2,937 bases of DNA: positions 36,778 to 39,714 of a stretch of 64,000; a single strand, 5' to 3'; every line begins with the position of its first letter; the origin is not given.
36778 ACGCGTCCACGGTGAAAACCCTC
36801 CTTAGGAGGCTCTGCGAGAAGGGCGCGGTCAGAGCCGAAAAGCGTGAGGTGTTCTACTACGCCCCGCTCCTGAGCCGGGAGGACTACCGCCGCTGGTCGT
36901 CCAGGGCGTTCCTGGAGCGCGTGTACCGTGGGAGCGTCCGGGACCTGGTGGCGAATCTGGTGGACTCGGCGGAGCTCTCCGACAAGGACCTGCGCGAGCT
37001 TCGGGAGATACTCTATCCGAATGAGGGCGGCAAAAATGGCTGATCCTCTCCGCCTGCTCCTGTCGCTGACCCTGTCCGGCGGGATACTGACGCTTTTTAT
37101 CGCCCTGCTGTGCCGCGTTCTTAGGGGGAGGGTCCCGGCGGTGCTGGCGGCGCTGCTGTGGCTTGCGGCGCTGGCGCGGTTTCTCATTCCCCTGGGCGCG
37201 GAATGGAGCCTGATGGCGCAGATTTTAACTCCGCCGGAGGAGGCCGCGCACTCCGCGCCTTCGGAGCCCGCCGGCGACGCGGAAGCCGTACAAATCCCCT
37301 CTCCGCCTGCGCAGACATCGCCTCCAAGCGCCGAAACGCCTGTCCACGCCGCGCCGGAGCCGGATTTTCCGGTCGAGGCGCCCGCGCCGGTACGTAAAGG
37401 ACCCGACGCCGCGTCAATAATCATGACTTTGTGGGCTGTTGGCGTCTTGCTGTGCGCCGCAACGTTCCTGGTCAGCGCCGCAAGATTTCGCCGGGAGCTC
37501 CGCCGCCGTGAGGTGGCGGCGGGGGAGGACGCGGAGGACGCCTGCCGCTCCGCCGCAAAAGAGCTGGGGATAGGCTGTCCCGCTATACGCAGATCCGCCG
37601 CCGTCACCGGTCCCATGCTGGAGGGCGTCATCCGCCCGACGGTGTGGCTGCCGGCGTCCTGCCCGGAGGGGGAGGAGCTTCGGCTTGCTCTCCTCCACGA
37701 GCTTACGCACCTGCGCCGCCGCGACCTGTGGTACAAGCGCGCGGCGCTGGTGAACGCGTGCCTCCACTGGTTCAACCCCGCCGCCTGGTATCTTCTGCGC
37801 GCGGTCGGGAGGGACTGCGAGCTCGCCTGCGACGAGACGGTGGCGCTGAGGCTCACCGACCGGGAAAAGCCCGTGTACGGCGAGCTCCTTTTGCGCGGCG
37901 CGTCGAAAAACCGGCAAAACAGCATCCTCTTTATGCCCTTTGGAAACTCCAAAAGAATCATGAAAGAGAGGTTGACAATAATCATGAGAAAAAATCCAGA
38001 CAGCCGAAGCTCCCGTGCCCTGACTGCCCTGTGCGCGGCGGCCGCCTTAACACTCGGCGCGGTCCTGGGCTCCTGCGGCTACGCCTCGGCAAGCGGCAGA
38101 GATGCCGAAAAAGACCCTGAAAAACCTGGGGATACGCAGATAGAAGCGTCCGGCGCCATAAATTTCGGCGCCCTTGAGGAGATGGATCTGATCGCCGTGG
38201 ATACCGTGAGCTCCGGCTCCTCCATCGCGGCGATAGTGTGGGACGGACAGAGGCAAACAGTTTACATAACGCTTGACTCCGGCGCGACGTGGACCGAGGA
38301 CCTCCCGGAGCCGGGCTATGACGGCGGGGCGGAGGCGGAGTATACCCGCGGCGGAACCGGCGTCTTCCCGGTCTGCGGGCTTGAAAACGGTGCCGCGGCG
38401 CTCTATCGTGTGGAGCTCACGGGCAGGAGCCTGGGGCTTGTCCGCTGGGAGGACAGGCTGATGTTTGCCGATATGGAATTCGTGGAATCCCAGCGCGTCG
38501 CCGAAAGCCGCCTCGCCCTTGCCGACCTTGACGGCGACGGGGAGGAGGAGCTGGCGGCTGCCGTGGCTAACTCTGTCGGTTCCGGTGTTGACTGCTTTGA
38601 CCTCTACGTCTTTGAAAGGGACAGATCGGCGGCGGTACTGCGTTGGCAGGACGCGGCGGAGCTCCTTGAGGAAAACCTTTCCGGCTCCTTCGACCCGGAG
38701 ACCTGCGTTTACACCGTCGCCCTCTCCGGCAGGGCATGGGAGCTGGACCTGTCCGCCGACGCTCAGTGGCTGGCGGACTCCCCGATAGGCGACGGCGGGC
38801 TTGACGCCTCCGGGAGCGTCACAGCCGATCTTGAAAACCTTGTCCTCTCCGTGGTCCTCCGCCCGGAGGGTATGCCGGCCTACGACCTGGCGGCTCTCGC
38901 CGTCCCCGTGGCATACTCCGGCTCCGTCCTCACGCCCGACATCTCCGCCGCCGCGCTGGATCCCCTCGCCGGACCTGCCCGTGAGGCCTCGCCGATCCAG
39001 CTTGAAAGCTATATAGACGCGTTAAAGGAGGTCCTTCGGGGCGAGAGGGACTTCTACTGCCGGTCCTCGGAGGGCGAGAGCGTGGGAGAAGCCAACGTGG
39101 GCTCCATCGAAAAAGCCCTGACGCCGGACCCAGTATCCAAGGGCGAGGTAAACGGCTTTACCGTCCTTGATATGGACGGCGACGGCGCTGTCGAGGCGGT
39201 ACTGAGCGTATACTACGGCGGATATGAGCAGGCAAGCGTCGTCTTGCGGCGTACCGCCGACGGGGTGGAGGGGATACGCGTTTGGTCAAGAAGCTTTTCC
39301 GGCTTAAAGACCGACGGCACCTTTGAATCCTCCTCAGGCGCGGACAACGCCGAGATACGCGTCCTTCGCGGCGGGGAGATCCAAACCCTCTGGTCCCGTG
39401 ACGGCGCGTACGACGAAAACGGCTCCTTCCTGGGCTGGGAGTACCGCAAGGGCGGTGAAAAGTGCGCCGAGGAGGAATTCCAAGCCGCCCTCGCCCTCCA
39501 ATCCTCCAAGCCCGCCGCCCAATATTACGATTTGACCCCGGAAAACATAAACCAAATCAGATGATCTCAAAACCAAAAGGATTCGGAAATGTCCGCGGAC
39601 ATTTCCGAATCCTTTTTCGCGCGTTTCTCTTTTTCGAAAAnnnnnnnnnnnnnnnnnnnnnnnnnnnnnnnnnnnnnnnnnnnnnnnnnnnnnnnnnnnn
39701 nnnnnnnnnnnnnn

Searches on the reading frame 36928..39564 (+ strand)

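Call 67: search_protein_families(library=pfam, proteins=[window:36928-39564:+])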
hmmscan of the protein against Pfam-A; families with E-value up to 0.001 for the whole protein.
window:36928-39564:+ (878 aa): 1 family
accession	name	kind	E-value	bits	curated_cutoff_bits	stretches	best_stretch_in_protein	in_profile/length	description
PF05569.17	Peptidase_M56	-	1.6e-45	156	31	1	44-352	3-296/296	BlaR1 peptidase M56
